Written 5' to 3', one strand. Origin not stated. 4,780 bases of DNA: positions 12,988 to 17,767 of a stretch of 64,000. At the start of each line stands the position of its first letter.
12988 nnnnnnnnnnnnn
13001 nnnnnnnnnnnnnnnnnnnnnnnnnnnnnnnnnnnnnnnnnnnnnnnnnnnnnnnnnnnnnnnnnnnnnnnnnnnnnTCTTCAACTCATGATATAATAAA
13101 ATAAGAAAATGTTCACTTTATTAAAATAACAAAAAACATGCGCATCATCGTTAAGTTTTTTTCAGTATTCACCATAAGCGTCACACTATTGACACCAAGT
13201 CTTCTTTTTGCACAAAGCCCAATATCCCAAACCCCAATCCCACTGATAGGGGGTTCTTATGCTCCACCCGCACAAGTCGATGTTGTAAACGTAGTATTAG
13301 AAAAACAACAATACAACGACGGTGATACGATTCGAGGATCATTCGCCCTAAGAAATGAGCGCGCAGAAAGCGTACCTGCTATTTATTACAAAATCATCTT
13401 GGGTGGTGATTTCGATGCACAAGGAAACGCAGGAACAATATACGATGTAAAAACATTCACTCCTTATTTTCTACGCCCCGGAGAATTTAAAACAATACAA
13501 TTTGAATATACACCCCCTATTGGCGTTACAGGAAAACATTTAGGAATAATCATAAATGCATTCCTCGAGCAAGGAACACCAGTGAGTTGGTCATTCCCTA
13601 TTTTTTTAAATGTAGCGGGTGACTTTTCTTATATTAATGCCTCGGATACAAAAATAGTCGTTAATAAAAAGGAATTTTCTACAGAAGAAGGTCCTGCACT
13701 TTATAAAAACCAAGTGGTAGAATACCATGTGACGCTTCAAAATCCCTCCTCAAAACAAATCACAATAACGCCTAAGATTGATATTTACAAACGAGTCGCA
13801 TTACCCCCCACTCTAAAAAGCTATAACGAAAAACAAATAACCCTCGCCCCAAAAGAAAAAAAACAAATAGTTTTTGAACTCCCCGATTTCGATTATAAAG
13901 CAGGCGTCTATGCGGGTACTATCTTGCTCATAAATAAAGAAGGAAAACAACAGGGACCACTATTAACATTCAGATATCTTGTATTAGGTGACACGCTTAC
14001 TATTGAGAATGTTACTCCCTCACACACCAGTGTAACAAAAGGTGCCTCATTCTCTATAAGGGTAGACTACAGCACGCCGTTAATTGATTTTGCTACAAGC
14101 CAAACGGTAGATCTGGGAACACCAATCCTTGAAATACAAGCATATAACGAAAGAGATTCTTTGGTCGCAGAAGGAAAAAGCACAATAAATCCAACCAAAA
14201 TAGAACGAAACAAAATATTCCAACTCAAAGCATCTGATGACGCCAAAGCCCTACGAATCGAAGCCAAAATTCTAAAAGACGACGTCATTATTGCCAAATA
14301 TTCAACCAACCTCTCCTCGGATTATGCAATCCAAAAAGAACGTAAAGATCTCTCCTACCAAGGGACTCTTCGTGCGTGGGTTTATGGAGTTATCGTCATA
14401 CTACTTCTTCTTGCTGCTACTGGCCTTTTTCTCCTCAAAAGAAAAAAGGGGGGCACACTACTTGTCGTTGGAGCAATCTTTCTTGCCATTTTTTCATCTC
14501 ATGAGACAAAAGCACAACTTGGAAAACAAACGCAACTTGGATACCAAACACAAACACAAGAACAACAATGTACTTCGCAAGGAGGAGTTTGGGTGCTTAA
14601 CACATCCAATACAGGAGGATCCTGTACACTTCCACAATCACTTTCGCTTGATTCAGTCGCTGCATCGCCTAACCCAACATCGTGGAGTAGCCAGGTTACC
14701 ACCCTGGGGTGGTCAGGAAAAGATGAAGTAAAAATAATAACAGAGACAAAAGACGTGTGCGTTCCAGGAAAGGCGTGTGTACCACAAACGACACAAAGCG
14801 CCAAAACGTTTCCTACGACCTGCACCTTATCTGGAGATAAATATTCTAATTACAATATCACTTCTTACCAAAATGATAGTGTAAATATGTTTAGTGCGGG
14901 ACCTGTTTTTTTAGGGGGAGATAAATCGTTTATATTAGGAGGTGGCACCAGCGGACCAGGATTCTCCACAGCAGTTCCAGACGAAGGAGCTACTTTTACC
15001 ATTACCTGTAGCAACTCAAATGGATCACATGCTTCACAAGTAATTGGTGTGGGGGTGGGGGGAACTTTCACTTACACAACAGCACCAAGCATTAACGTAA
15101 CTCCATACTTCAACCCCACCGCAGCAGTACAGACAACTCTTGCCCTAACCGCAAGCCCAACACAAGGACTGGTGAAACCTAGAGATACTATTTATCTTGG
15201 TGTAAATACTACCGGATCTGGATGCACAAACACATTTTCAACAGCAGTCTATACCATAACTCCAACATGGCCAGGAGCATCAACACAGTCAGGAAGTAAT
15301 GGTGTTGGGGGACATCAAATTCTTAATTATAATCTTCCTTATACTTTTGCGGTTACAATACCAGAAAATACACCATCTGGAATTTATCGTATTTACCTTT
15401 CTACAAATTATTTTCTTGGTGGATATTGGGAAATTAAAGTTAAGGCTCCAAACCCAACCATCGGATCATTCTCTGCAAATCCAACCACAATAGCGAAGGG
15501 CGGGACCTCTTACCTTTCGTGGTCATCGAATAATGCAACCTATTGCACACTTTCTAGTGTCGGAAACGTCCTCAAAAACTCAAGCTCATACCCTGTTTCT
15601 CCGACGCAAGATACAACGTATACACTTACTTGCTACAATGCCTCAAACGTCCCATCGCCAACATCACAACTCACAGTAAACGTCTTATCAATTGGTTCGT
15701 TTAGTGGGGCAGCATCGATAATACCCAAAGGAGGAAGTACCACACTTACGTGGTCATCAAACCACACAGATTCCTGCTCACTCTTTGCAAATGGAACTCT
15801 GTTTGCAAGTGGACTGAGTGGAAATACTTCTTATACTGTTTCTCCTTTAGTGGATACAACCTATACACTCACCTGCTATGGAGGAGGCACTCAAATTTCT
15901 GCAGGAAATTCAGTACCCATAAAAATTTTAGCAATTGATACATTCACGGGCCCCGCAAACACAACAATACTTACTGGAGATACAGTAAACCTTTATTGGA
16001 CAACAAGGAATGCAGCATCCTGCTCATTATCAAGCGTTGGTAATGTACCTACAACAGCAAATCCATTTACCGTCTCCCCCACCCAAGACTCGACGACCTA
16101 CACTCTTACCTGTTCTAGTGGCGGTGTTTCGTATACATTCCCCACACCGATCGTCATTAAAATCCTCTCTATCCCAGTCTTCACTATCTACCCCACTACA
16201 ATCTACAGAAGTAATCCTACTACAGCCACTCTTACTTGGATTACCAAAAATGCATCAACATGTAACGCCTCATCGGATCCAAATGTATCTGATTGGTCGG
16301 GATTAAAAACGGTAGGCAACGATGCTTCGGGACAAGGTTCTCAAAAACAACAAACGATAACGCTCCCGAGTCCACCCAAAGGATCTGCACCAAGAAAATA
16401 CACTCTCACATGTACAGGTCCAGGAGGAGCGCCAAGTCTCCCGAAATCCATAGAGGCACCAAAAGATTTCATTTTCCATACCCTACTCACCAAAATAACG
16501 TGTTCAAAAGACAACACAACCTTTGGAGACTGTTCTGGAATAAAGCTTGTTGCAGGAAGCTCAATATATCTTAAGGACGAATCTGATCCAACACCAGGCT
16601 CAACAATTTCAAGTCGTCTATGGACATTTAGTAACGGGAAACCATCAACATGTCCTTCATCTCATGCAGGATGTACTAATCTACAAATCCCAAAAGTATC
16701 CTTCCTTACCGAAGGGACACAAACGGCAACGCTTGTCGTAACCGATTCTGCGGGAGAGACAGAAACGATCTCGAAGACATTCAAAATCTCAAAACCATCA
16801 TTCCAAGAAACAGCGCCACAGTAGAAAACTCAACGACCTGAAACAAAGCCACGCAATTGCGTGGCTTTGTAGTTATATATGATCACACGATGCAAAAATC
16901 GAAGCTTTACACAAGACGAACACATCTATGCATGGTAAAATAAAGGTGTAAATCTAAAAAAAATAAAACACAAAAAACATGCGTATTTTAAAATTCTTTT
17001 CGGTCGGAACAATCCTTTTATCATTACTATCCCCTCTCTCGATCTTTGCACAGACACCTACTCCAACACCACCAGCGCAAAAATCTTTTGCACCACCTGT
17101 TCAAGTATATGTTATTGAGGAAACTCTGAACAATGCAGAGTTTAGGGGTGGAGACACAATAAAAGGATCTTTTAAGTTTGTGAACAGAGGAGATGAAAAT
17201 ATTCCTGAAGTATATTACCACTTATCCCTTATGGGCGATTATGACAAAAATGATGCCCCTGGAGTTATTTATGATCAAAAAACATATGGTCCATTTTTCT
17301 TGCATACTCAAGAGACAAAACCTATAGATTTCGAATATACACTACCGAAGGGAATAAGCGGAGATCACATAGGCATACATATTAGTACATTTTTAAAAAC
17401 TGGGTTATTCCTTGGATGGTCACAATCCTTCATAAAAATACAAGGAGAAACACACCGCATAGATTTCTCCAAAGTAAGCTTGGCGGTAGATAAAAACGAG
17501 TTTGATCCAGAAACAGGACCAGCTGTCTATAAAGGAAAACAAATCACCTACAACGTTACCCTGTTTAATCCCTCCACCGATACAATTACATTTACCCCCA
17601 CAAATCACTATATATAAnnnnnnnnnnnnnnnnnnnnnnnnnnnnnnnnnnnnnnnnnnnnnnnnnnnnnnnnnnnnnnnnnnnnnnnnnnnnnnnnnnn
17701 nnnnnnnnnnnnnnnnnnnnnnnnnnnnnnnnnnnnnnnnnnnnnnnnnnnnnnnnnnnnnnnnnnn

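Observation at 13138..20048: Tandem giant surface-protein paralogs with an unusual central 'stop-transfer + internal signal peptide' helical hairpin and homogenized 3' ends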

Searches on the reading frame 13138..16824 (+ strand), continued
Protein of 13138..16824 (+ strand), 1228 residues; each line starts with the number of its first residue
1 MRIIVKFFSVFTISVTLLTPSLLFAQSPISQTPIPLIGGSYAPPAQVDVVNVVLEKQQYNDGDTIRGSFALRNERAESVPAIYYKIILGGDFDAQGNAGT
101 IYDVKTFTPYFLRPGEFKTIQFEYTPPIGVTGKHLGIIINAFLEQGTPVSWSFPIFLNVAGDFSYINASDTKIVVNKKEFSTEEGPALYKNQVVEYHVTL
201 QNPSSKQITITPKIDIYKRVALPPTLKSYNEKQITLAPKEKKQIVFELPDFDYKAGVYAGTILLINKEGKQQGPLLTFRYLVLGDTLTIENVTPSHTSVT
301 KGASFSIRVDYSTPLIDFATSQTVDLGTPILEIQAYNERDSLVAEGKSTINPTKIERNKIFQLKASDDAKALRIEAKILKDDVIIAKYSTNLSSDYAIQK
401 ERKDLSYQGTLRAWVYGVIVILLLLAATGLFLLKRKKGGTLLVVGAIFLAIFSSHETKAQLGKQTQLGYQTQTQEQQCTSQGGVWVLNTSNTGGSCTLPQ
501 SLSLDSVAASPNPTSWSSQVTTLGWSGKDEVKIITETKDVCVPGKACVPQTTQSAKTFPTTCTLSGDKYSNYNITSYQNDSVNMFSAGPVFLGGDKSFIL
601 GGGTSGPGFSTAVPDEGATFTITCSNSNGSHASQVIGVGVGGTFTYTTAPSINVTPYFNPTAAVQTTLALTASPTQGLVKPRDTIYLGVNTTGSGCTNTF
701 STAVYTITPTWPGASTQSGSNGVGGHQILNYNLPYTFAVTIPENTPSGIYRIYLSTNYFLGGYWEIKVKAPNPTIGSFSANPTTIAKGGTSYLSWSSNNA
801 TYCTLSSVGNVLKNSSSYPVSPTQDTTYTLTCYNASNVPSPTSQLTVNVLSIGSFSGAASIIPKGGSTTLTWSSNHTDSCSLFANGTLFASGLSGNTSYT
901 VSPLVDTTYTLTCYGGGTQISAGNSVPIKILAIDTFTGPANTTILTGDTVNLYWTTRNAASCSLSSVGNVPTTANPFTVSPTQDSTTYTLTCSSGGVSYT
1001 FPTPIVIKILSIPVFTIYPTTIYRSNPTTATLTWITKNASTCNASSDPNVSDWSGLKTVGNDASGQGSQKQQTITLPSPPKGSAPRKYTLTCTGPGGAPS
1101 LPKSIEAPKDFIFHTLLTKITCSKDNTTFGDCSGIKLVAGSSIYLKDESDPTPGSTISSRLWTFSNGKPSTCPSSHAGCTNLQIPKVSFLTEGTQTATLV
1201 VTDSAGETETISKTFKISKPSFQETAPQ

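Call 98: find_encoding_contigs(protein=P0018, flank=5000, max_places=2)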
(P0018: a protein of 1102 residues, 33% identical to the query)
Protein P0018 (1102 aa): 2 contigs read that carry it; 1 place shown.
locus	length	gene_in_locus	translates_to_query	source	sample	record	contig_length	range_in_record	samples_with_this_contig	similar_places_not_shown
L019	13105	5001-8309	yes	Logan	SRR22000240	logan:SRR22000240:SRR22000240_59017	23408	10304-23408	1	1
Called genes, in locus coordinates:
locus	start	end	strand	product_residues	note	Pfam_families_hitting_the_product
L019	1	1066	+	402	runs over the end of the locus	PF28597:T2SSF_N, PF00482:T2SSF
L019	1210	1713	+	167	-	PF07963:N_methyl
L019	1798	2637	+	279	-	PF06750:A24_N_bact, PF01478:Peptidase_A24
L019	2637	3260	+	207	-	PF07963:N_methyl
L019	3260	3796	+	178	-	PF07963:N_methyl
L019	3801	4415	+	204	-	-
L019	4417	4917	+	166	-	-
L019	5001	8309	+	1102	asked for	-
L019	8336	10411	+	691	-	PF22745:Nlig-Ia, PF01653:DNA_ligase_aden, PF03120:OB_DNA_ligase, PF16589:BRCT_2 (faint), PF00633:HHH (faint), PF12826:HHH_2, PF14520:HHH_5 (weak), PF00533:BRCT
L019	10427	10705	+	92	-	PF02686:GatC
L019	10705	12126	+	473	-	PF01425:Amidase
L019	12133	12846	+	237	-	-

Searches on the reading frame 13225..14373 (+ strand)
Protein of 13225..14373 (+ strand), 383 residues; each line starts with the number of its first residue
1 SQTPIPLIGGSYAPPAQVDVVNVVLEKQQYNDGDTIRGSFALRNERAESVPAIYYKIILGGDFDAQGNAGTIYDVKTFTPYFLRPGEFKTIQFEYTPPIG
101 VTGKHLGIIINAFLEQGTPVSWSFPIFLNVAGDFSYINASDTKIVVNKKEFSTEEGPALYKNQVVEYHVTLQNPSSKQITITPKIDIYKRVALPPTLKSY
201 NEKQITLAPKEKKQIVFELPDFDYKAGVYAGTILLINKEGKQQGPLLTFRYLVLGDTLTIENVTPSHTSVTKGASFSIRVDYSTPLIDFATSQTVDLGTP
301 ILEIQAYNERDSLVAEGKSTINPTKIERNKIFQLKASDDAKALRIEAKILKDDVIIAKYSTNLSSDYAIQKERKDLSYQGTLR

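Call 32: find_homologous_proteins(query=window:13225-14373:+, max_evalue=0.001)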
Query window:13225-14373:+ (383 aa): 2 proteins with E <= 0.001 among 2642 candidates.
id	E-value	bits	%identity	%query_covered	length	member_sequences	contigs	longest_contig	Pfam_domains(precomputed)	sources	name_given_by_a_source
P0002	2.5e-247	838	99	100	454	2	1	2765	-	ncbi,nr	ncbi:hypothetical protein HZB96_03965 [Candidatus Gottesmanbacteria bacterium]|nr:hypothetical prote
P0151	6.3e-131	455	58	92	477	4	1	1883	-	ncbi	ncbi:MAG: hypothetical protein AAB611_03895, partial [Patescibacteria group bacterium]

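Call 34: find_encoding_contigs(protein=P0151, flank=5000)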
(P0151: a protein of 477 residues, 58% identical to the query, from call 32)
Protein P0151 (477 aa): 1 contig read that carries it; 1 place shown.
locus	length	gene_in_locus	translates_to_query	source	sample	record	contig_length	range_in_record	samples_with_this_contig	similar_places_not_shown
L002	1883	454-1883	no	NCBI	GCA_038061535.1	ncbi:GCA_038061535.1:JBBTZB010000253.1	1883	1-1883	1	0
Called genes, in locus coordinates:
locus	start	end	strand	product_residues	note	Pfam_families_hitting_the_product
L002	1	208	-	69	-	?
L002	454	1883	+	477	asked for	?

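Call 39: find_homologous_proteins(query=A3, max_evalue=0.00001)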
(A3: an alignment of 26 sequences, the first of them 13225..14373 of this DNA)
Query A3 (26 sequences) (383 aa, profile of the alignment): 2 proteins with E <= 0.00001 among 6197 candidates.
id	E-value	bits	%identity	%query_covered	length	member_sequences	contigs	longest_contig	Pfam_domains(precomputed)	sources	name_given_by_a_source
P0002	1.9e-123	430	99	100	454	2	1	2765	-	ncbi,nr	ncbi:hypothetical protein HZB96_03965 [Candidatus Gottesmanbacteria bacterium]|nr:hypothetical prote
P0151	2.0e-105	371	58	92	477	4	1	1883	-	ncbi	ncbi:MAG: hypothetical protein AAB611_03895, partial [Patescibacteria group bacterium]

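Call 40: search_solved_structures(query=A3, max_evalue=1)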
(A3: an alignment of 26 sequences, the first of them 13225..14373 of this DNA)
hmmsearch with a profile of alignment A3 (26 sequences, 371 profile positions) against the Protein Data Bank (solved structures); distinct sequences matched with E-value up to 1: 8.
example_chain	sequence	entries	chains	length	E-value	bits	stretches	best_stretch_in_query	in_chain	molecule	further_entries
7usy_J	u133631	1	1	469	0.001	21.1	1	13-48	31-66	ARRestin Domain protein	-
5cl2_A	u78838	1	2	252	0.0041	19.1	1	18-114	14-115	Sporulation-control protein spo0M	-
2po6_C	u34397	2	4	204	0.03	16.3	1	265-350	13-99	NKT15 alpha-chain | NKT TCR Valpha24 chain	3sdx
6tro_D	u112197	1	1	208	0.03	16.3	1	265-341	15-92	T-cell receptor alpha chain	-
3huj_E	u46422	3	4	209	0.031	16.2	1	265-350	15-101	NKT15 T cell receptor alpha-chain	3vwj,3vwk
2eyr_A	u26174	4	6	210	0.031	16.2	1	265-350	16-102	NKT12 | NKT15 | T cell receptor alpha variable 10, nkt tcr alpha chain fusion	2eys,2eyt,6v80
1yqf_A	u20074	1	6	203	0.73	11.7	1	293-352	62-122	hypothetical protein Lmaj011689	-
1ued_A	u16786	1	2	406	0.93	11.4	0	6-47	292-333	P450 monooxygenase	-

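Call 49: predict_structure(alignment_id=A3)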
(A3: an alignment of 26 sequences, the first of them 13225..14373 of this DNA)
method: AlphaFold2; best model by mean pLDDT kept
length: 383 residues; sequences in the alignment: 26
mean_pLDDT: 89.3   pTM: 0.82
mean pLDDT of the five models: 89.3, 89.2, 89.0, 88.5, 86.6
residues with pLDDT >= 90: 263; 70-90: 97; 50-70: 9; < 50: 14
segments of 3 or more residues with pLDDT < 50: 1-13
pLDDT, mean of each block of 10 residues (from residue 1): 30 68 96 95 89 93 89 91 92 92 92 88 94 86 94 90 96 93 95 88 97 97 92 95 93 90 91 96 84 87 97 97 84 97 96 93 90 78 55
secondary structure, 60 per line:
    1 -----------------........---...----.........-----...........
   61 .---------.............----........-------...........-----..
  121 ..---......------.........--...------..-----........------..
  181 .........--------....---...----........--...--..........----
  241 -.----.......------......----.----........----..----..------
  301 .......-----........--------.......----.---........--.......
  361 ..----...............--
elements in order: E18-25 E29-31 E36-44 E50-61 E71-83 E88-95 E103-113 E119-122 E126-131 E138-146 E149-151 E165-172 E179-189 E198-201 E205-207 E212-219 E227-236 E247-253 E260-265 E275-282 E301-307 E313-320 E329-335 E344-351 E354-362 H367-381

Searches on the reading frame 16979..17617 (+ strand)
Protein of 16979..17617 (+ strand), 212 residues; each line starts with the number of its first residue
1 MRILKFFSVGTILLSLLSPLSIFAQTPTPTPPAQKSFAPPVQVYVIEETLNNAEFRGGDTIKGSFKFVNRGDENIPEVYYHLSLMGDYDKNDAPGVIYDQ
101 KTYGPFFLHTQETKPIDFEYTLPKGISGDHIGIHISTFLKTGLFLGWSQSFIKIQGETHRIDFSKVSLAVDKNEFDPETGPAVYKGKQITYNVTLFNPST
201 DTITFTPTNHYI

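Call 3: search_protein_families(library=pfam, proteins=[window:16979-17617:+], max_evalue=1)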
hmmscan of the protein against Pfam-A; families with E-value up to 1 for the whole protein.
window:16979-17617:+ (212 aa): 1 family
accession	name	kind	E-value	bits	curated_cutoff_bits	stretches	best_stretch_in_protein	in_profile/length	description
PF25549.1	DUF7927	-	0.013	16.2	31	1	174-205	7-38/132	Domain of unknown function (DUF7927)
